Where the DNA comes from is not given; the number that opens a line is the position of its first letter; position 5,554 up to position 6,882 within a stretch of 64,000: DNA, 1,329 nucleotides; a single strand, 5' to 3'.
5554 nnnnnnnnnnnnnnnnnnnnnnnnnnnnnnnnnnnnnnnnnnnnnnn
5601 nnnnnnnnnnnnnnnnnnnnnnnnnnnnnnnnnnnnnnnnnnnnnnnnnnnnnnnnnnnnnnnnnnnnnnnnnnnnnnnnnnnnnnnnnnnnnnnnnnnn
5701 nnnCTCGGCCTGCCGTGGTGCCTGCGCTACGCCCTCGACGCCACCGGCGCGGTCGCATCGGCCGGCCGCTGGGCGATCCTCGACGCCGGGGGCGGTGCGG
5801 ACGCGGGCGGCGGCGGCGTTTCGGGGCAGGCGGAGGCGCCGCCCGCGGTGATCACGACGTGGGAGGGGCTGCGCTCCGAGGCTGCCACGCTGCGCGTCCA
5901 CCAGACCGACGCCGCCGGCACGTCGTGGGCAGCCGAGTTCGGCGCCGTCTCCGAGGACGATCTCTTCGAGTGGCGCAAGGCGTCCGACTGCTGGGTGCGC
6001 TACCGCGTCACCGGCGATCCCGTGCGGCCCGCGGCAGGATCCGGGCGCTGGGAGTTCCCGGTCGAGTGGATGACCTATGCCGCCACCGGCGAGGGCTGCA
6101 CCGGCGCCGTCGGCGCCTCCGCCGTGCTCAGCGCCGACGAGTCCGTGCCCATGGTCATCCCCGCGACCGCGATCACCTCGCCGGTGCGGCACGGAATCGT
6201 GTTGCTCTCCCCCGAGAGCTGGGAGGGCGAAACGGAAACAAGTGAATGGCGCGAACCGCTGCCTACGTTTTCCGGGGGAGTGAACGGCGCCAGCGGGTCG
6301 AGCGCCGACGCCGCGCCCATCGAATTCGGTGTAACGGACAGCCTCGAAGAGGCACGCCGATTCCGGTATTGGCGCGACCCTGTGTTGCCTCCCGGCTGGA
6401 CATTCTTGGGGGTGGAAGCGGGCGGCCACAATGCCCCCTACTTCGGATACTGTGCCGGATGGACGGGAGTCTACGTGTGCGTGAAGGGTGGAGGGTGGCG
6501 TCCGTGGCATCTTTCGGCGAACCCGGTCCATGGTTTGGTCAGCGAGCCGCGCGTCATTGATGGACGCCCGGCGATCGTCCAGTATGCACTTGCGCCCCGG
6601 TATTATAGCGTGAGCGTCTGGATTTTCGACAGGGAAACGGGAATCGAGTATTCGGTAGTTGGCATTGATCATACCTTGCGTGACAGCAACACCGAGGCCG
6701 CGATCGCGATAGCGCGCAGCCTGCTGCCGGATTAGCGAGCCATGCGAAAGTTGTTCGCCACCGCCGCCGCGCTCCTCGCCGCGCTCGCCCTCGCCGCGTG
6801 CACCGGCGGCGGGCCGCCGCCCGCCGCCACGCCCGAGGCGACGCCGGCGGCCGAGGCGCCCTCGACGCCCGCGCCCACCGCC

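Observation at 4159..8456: Tandem array of modular lipoproteins with swappable heads (RCC1 or LRR), a gene-converted central module and diverged low-GC C-terminal domains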

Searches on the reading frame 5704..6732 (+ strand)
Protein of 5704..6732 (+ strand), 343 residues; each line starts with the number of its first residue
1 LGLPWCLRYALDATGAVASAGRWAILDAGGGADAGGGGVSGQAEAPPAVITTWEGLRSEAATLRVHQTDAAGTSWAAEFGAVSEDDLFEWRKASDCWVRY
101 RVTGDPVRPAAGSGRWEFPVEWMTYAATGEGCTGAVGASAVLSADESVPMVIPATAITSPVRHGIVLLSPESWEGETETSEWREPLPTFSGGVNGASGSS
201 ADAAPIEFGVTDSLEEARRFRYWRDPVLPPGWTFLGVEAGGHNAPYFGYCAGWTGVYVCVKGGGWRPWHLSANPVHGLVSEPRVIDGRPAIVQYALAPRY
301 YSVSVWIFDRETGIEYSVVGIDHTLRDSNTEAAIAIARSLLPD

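Call 8: find_homologous_proteins(query=window:5704-6732:+, max_evalue=0.001)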
Query seq(343 aa) (343 aa): 169 proteins with E <= 0.001 among 8000 candidates; the best 120 are listed.
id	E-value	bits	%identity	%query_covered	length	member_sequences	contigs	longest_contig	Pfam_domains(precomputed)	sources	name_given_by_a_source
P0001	3.9e-122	426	55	97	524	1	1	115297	-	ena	-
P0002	2.2e-105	371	60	99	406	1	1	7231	PF13855.13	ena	-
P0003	9.3e-100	353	68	74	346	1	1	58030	-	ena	-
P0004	3.6e-99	351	57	100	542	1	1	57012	-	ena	-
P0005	3.9e-98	347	56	100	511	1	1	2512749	-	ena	-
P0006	3.6e-96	341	55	100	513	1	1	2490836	-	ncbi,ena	-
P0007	4.4e-96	340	56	100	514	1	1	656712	-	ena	-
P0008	4.4e-96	340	56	99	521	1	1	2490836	-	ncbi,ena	-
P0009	1.5e-94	335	56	100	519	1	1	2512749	-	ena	-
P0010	2.1e-94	335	52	100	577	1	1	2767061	-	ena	-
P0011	6.1e-94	333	56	99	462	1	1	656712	-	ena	-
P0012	1.1e-93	333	58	100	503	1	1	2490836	-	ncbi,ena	-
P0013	1.3e-93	332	54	99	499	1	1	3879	-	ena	-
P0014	1.7e-92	329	55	99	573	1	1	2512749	PF13516.13,PF00560.40,PF12799.14,PF13855.13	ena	-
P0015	4.1e-90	321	55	100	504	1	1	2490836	-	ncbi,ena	-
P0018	2.7e-88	315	54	100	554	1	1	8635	PF00560.40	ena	-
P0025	7.1e-87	310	53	100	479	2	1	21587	-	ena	-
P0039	7.2e-81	290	48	100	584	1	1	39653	-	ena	-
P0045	1.4e-78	283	48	100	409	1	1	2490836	-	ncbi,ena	-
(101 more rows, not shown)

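Call 11: find_encoding_contigs(protein=P0045, flank=3000, max_places=3)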
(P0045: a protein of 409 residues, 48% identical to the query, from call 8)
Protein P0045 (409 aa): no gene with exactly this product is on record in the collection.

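Call 12: list_cluster_members(proteins=[P0045, P0006, P0005, P0010])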
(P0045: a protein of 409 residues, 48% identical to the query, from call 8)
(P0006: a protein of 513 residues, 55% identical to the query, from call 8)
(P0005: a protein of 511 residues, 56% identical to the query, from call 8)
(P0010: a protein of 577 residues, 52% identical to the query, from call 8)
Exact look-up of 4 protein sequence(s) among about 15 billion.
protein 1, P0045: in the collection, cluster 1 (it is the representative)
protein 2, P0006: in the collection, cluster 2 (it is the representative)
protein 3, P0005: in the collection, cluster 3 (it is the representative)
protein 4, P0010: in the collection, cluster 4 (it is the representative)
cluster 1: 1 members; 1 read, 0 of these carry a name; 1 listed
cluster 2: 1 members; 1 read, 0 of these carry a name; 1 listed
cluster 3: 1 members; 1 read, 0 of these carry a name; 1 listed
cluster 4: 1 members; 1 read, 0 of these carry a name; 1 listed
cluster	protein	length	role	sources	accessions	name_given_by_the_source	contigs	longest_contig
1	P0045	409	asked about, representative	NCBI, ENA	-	-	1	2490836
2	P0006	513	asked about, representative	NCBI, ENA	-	-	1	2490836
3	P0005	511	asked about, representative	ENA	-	-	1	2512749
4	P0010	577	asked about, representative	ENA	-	-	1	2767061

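Call 18: find_related_loci(query=A2, collection=genome_contigs, flank=6000)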
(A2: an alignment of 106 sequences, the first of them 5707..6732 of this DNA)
Query A2 (342 aa) in genome_contigs; peptide patterns used: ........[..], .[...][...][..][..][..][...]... (x = any residue, [..] = any of these).
90 stretches matched a pattern; 63 encode a relative of the query (tblastn E <= 1e-3); 58 distinct loci.
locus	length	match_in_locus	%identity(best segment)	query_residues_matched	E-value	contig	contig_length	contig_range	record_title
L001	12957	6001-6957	39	5-340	8e-56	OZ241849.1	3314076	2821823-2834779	MAG: Dehalococcoidia bacterium isolate e0324ba9-04d6-4c46-83e9-6adffe65d82a genome assembly, chromosome: 1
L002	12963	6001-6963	40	5-340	2e-54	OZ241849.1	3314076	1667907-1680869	MAG: Dehalococcoidia bacterium isolate e0324ba9-04d6-4c46-83e9-6adffe65d82a genome assembly, chromosome: 1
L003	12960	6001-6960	40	6-340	7e-54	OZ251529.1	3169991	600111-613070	MAG: Dehalococcoidia bacterium isolate 64543fda-5a3a-48f4-bbbd-4b73dd240877 genome assembly, chromosome: 1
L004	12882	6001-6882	39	42-340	1e-51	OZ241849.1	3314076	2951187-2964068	MAG: Dehalococcoidia bacterium isolate e0324ba9-04d6-4c46-83e9-6adffe65d82a genome assembly, chromosome: 1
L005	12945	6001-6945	39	3-340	3e-51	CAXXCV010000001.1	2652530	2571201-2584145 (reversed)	MAG: Dehalococcoidia bacterium isolate f314fda6-7770-4086-b832-64b1c017fe61 genome assembly, contig: contig_1, whole gen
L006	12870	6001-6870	41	47-340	7e-51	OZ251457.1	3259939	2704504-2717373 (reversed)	MAG: Dehalococcoidia bacterium isolate 625aef2d-bb65-4528-802e-f9b0f5c04a3f genome assembly, chromosome: 1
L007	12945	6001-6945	39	5-340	4e-50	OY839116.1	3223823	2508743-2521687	MAG: Dehalococcoidia bacterium isolate 44b3abb6-b6b9-4f11-be96-93ee54cc77f6 genome assembly, chromosome: 1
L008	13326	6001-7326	39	6-340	6e-50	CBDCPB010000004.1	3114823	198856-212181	MAG: Dehalococcoidia bacterium isolate 8ea35d84-8be8-4b26-9b51-5b82e401d502 genome assembly, contig: contig_4, whole gen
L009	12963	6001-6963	39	6-340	9e-49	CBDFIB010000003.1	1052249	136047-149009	MAG: Dehalococcoidia bacterium isolate 7cd25a05-99ee-4af3-888e-ade58bc44bba genome assembly, contig: contig_3, whole gen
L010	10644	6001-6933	38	3-340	6e-49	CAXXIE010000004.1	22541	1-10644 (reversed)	MAG: Tepidiformaceae bacterium isolate 815c9385-4915-413f-8b4b-d9ebc7d9cf62 genome assembly, contig: contig_4, whole gen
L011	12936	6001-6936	39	15-341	1e-48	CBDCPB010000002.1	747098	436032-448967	MAG: Dehalococcoidia bacterium isolate 8ea35d84-8be8-4b26-9b51-5b82e401d502 genome assembly, contig: contig_2, whole gen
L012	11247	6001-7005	39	3-342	4e-50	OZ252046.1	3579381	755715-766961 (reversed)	MAG: Dehalococcoidia bacterium isolate ad336184-ad58-47b0-9b5a-c7672a60f3bb genome assembly, chromosome: 1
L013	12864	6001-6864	40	48-340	4e-47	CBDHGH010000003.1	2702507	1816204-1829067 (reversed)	MAG: Dehalococcoidia bacterium isolate 575575bf-984b-4cd3-a7b8-18ad3858fffb genome assembly, contig: contig_3, whole gen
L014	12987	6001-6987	37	3-340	9e-47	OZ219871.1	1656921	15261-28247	MAG: Dehalococcoidia bacterium isolate adc01b0e-c114-4b94-a05b-fd73c1a39460 genome assembly, chromosome: 5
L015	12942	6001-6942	34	5-340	1e-45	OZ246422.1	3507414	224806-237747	MAG: Tepidiformaceae bacterium isolate 363e1592-b2ce-4993-ab96-5155cae3cb33 genome assembly, chromosome: 1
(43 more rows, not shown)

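Call 25: predict_structure(alignment_id=A2)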
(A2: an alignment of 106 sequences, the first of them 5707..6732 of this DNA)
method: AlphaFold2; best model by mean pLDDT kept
length: 342 residues; sequences in the alignment: 106
mean_pLDDT: 88.5   pTM: 0.86
mean pLDDT of the five models: 88.5, 88.2, 87.8, 87.4, 86.6
residues with pLDDT >= 90: 234; 70-90: 79; 50-70: 24; < 50: 5
segments of 3 or more residues with pLDDT < 50: 1-3
pLDDT, mean of each block of 10 residues (from residue 1): 63 90 87 58 88 92 93 92 92 91 92 93 89 82 81 95 96 94 75 53 89 95 96 97 94 97 93 90 96 88 95 96 92 97 87
secondary structure, 60 per line:
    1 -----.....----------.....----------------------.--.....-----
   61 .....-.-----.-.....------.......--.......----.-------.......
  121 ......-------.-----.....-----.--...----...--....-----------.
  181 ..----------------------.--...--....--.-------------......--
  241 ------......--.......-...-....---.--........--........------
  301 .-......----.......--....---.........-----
elements in order: E6-10 E21-25 H52-55 E61-65 H75-79 E86-92 E95-101 E114-126 E140-144 E160-162 E165-168 E180-182 E208-210 H213-216 E233-238 E247-252 E255-261 E263-265 E267-270 E277-284 E287-294 E303-308 E313-319 H329-337

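Call 37: search_solved_structures(query=A2, max_evalue=10)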
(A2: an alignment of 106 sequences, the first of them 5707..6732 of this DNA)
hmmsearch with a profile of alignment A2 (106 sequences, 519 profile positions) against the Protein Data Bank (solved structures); distinct sequences matched with E-value up to 10: 52.
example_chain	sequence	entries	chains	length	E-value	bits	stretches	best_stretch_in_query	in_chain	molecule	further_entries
4mn8_A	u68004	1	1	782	7.8e-11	44.8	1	130-175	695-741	LRR receptor-like serine/threonine-protein kinase FLS2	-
5xkn_A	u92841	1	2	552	6.9e-10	41.7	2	110-179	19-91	LRR receptor-like serine/threonine-protein kinase ERL2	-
5xjo_A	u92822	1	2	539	9.3e-10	41.3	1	112-194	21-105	LRR receptor-like serine/threonine-protein kinase ERL1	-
5xkj_A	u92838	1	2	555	1.3e-09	40.8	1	111-194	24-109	LRR receptor-like serine/threonine-protein kinase ERL1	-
5xjx_K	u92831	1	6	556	1.3e-09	40.8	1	111-194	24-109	LRR receptor-like serine/threonine-protein kinase ERL1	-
4mna_A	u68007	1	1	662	2.9e-09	39.7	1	130-175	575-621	LRR receptor-like serine/threonine-protein kinase FLS2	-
5ixo_A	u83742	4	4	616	8.4e-09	38.1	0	133-176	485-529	Receptor-like protein kinase 5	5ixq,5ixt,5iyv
5iyx_A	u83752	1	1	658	1.4e-08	37.4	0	133-175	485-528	Receptor-like protein kinase 5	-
6w78_A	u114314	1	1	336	1.8e-07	33.7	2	113-186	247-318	Antifreeze polypeptide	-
7odk_AAA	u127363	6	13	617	1.6e-06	30.6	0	119-176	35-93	Receptor-like protein kinase HSL1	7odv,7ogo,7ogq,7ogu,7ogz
5gij_B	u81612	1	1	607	1.1e-05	27.9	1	110-179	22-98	Leucine-rich repeat receptor-like protein kinase TDR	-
5gr9_B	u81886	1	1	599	1.6e-05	27.3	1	110-179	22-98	Leucine-rich repeat receptor-like protein kinase TDR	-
5gqr_B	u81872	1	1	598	1.6e-05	27.3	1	110-179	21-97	Leucine-rich repeat receptor-like protein kinase TDR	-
5jfi_A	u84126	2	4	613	1.8e-05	27.1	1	110-179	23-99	Leucine-rich repeat receptor-like protein kinase TDR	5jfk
7brc_A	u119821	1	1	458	2.6e-05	26.6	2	112-178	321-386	Receptor-like kinase TMK3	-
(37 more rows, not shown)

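Call 40: find_encoding_contigs(protein=P0006, flank=10000, max_places=2)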
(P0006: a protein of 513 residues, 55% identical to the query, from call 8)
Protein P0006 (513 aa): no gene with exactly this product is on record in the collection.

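Call 41: find_encoding_contigs(protein=P0005, flank=10000, max_places=2)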
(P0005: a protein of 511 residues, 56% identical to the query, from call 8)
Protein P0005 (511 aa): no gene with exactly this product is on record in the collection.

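Call 42: find_encoding_contigs(protein=P0002, flank=10000, max_places=2)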
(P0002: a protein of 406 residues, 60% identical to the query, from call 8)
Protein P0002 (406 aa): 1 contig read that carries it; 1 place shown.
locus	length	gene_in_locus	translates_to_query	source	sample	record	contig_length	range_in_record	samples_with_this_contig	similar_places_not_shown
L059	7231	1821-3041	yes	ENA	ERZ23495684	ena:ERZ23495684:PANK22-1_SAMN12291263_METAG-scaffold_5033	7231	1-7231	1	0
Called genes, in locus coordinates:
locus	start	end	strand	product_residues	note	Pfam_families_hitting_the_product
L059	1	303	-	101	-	?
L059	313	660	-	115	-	PF09723:Zn_ribbon_8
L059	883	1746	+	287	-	-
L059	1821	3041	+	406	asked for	PF13855:LRR_8 (weak)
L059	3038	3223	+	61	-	-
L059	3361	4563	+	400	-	PF00291:PALP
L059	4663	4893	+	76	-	-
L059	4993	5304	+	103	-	-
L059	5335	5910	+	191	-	-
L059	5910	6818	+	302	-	PF04055:Radical_SAM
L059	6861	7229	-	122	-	?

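Call 47: find_encoding_contigs(protein=P0025, flank=10000, max_places=2)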
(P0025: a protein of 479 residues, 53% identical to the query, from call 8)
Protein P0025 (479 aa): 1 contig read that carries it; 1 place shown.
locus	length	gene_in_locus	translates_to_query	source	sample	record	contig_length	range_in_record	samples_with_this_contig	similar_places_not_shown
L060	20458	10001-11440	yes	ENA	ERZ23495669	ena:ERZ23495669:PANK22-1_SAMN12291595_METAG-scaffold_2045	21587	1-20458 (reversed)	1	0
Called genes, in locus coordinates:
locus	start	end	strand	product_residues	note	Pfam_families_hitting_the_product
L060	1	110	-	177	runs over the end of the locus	PF02075:RuvC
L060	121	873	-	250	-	PF20772:TACO1_YebC_N, PF01709:Transcrip_reg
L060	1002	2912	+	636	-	PF00089:Trypsin, PF13365:Trypsin_2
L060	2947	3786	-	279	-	PF02569:Pantoate_ligase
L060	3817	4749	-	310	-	PF02548:Pantoate_transf, PF13714:PEP_mutase (weak)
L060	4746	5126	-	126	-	PF02261:Asp_decarbox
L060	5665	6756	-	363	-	PF00005:ABC_tran, PF13304:AAA_21 (faint)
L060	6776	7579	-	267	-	PF00528:BPD_transp_1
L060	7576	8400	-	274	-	PF01547:SBP_bac_1 (weak), PF13531:SBP_bac_11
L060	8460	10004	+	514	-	-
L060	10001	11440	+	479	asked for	-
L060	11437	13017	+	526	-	PF00560:LRR_1 (faint), PF13855:LRR_8 (weak)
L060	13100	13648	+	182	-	PF02620:YceD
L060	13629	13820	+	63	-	PF01783:Ribosomal_L32p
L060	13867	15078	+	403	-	PF01676:Metalloenzyme, PF10143:PhosphMutase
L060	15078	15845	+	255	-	PF00121:TIM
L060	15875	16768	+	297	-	PF01745:IPT (weak), PF01715:IPPT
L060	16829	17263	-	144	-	-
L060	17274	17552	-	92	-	-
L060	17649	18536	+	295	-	PF01678:DAP_epimerase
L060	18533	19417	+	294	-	PF00583:Acetyltransf_1 (weak)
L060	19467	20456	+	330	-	?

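Call 48: find_encoding_contigs(protein=P0018, flank=10000, max_places=2)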
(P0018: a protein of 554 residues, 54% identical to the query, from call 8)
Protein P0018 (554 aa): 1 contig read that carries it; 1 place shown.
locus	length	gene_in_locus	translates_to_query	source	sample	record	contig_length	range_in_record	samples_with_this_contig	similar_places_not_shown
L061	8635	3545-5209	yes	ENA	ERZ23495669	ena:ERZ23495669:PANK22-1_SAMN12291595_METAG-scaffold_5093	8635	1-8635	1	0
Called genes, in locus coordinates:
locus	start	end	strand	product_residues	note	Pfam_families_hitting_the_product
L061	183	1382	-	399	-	PF02096:60KD_IMP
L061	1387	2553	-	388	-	PF13360:PQQ_2 (weak), PF01011:PQQ (faint), PF13360:PQQ_2, PF13570:Beta-prop_ACSF4 (weak), PF13360:PQQ_2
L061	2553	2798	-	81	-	PF01809:YidD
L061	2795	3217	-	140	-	PF00825:Ribonuclease_P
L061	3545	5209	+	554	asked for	PF00560:LRR_1 (faint)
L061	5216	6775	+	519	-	-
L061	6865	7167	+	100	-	-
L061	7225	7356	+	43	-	PF00578:AhpC-TSA (weak)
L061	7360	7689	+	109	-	PF00578:AhpC-TSA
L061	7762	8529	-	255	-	-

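Call 58: fold_search(model_id=the predicted structure, library=pdb)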
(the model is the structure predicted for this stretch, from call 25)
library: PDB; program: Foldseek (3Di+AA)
matches with E <= 10: 1193; with E <= 0.001: 0
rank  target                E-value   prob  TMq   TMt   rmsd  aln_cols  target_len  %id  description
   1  8zis_D                4.0e-02  0.63  0.18  0.12   6.7       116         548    9  HerA Hexamer (released 2025-03-12)
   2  8zis_C                7.0e-02  0.41  0.17  0.11   8.5       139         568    8  HerA Hexamer (released 2025-03-12)
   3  8zis_F                1.4e-01  0.44  0.18  0.12   6.5       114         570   10  HerA Hexamer (released 2025-03-12)
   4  1vyf                  2.3e-01  0.08  0.10  0.20  10.6        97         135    4  schistosoma mansoni fatty acid binding protein in complex with oleic acid (released 2004-09-23)
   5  4yfm_A                2.7e-01  0.25  0.12  0.15   4.4        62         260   13  Class A beta-lactamase from Mycobacterium abscessus (released 2015-07-22)
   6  3hlz_B                3.1e-01  0.13  0.14  0.16  13.1       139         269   12  Crystal structure of BT_1490 (NP_810393.1) from BACTEROIDES THETAIOTAOMICRON VPI-5482 at 1.50 A resolution (released 2009-06-16)
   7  8z9d_P                3.3e-01  0.23  0.19  0.30  12.2       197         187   11  cryo-EM structure of PSII-LHCII megacomplex from spinach (released 2024-11-13)
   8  6kyl_D                3.5e-01  0.11  0.10  0.19  12.3        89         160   11  Crystal Structure of Phosphatidic acid Transporter Ups1/Mdm35 in Complex with (2R)-3-(phosphonooxy)propane-1,2-diyl di (released 2019-10-02)
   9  2y8f_A                3.5e-01  0.04  0.09  0.17  13.7       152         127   11  Structure of the Ran-binding domain from human RanBP3 (wild type) (released 2011-02-16)
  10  1b56                  3.9e-01  0.06  0.09  0.17  11.5       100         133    7  HUMAN RECOMBINANT EPIDERMAL FATTY ACID BINDING PROTEIN (released 1999-10-05)
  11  8ag0_A                3.9e-01  0.06  0.10  0.18  12.4       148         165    9  Crystal structure of mutant PRELID3a-TRIAP1 complex - R53E (released 2022-11-23)
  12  8ziq_N                4.1e-01  0.23  0.16  0.11   7.1       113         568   11  HerA-DUF4297 complex with DNA (released 2025-03-12)
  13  2efu_E                4.4e-01  0.16  0.13  0.13   8.4        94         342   14  The crystal structure of D-amino acid amidase from Ochrobactrum anthropi SV3 complexed with L-phenylalanine (released 2007-03-06)
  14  8tmr                  4.6e-01  0.23  0.13  0.16   4.9        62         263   16  Crystal structure of KPC-44 carbapenemase complexed with avibactam (released 2023-12-06)
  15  2drw_D                4.6e-01  0.14  0.11  0.11  12.1       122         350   10  The crystal structutre of D-amino acid amidase from Ochrobactrum anthropi SV3 (released 2006-07-04)
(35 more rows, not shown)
